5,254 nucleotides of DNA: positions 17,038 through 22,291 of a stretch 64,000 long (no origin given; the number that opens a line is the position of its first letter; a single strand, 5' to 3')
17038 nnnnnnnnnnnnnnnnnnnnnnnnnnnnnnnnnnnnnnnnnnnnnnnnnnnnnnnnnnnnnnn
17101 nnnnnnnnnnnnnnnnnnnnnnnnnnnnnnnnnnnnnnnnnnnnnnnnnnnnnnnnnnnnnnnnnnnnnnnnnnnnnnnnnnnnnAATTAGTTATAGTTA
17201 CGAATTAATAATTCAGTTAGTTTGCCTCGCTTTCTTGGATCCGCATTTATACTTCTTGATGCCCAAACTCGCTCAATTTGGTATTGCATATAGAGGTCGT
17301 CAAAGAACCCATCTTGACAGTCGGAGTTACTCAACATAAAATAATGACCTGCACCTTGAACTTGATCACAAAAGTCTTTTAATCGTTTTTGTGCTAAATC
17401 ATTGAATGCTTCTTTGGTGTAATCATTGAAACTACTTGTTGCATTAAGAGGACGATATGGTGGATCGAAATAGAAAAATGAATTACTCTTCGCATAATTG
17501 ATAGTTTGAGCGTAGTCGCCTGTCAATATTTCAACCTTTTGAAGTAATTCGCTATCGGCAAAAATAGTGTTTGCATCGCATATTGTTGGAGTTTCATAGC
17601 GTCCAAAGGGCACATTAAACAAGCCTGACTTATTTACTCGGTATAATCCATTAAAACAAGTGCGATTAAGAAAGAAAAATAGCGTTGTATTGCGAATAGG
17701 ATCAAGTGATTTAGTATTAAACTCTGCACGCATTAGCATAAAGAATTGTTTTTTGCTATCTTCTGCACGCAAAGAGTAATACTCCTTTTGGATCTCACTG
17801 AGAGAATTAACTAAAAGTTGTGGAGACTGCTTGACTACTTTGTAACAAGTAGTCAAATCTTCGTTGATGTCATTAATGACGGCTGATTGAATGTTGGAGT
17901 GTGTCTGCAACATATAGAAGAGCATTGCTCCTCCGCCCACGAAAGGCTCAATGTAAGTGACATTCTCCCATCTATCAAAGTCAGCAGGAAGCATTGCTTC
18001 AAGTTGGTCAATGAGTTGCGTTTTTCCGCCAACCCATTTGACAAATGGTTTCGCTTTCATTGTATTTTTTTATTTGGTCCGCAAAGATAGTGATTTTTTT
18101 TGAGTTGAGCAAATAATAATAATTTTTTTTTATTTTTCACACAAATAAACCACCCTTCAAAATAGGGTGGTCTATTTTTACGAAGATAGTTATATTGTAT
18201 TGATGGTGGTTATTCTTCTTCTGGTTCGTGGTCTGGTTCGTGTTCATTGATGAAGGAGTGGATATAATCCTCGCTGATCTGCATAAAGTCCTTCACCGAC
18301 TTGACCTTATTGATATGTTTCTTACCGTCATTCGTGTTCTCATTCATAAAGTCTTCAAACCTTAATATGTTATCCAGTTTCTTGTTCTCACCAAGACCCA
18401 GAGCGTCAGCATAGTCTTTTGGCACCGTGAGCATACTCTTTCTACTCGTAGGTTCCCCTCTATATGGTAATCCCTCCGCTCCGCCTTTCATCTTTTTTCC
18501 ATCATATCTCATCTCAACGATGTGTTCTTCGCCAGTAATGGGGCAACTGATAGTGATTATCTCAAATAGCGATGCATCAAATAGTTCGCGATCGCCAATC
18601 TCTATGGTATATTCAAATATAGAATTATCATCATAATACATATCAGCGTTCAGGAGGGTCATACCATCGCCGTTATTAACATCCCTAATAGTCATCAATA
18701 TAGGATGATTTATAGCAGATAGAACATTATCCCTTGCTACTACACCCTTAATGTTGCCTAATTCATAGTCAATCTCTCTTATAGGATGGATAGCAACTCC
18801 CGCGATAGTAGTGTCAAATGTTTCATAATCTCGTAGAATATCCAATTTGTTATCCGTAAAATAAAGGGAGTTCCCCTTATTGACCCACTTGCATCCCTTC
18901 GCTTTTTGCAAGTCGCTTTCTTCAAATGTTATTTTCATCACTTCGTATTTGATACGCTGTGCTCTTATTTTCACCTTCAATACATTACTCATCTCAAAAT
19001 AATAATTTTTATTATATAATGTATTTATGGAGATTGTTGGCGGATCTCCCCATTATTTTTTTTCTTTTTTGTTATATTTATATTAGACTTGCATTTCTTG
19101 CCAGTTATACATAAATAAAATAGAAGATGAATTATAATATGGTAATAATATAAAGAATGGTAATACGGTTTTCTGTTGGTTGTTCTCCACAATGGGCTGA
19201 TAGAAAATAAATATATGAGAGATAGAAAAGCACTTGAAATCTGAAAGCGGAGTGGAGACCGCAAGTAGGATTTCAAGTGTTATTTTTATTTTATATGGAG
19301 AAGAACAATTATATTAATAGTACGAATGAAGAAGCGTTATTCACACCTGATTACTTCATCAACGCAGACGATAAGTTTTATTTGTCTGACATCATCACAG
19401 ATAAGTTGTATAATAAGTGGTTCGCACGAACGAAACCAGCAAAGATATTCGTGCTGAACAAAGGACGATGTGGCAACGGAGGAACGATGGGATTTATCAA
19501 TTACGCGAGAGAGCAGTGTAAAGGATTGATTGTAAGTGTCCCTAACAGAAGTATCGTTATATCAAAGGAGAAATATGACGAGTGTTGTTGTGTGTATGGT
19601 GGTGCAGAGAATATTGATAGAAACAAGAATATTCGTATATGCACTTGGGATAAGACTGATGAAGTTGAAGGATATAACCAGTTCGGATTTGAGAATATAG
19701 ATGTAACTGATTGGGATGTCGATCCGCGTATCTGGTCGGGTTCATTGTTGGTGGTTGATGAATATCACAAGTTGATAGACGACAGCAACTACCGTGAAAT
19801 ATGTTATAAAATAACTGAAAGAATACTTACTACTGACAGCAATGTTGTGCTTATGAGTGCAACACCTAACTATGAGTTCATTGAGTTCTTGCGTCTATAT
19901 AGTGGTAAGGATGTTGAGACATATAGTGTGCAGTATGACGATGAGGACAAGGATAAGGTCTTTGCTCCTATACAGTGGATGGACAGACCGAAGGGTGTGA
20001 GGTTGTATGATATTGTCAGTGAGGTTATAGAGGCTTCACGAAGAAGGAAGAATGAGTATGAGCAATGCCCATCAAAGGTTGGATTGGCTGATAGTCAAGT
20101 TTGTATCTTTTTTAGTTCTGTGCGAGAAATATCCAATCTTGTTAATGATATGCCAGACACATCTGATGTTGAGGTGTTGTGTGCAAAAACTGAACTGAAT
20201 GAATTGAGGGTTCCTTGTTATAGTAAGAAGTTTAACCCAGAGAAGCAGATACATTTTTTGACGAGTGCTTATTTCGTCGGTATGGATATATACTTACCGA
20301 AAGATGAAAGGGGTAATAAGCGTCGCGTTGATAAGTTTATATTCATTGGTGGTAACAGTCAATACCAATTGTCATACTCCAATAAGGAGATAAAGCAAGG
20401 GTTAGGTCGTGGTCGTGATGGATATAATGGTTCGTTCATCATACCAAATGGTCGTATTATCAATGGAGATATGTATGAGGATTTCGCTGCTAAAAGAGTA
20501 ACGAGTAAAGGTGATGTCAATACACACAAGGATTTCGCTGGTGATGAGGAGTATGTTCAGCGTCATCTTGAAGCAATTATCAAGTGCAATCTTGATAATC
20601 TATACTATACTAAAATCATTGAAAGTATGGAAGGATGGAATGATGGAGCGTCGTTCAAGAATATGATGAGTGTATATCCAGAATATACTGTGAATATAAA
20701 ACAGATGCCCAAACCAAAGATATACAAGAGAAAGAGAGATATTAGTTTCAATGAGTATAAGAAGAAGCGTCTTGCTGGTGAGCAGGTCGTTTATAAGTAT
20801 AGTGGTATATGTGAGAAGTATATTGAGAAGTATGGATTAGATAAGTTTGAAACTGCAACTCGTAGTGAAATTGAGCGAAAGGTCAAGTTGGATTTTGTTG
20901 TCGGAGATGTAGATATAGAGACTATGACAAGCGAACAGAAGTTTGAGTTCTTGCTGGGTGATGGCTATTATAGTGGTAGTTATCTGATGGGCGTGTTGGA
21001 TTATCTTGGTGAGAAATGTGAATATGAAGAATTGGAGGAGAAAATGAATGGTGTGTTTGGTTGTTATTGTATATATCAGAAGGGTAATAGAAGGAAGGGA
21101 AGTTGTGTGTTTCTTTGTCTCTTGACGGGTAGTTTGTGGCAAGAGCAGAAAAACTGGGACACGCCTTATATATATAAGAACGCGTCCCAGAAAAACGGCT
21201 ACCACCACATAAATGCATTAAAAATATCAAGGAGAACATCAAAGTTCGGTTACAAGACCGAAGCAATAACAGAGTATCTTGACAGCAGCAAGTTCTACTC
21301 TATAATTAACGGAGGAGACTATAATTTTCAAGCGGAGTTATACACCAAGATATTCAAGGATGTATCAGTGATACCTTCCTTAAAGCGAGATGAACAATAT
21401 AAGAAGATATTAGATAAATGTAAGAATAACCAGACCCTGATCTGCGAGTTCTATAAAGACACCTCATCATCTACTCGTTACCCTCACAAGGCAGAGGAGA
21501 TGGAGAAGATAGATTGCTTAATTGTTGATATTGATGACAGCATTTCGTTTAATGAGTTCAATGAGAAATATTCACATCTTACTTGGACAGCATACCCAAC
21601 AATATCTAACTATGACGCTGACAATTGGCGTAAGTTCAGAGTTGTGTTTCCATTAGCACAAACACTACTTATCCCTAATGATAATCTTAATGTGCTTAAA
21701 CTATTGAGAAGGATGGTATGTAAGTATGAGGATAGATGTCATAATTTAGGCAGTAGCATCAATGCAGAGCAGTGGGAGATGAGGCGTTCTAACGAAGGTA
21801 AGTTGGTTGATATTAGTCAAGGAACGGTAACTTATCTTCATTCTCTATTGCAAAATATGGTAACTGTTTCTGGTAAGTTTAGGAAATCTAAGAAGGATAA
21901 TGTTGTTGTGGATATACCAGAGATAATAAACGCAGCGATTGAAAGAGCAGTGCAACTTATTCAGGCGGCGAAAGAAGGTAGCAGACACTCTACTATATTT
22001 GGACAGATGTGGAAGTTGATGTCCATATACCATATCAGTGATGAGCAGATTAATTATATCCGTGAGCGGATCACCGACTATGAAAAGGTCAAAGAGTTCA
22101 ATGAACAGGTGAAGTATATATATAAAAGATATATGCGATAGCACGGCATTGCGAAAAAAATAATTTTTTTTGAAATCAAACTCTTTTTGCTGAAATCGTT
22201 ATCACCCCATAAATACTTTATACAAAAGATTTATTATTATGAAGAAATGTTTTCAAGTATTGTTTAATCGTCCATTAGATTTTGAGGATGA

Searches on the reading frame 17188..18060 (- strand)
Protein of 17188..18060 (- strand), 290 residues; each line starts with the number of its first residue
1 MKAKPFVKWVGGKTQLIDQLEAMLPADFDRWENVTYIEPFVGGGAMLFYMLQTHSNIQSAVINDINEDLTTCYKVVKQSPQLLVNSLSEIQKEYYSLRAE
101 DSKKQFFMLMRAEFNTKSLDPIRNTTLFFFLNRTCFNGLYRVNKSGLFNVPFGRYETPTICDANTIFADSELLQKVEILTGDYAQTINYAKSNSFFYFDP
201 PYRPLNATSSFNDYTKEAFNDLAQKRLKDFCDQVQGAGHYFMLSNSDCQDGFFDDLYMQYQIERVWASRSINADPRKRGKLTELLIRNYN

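Call 73: search_protein_families(library=pfam, proteins=[window:17188-18060:-], max_evalue=0.001)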
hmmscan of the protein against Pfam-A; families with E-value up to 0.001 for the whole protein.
window:17188-18060:- (290 aa): 1 family
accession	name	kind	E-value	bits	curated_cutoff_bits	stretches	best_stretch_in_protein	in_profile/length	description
PF02086.21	MethyltransfD12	-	5.3e-60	203.7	22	1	9-271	1-253/253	D12 class N6 adenine-specific DNA methyltransferase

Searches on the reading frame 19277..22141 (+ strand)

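Call 21: search_protein_families(library=pfam, proteins=[window:19277-22141:+], max_evalue=0.001)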
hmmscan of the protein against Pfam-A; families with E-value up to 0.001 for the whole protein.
window:19277-22141:+ (954 aa): 1 family
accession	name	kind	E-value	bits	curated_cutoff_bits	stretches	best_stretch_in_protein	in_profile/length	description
PF00270.35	DEAD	-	2e-06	28.1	26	1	155-200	118-162/167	DEAD/DEAH box helicase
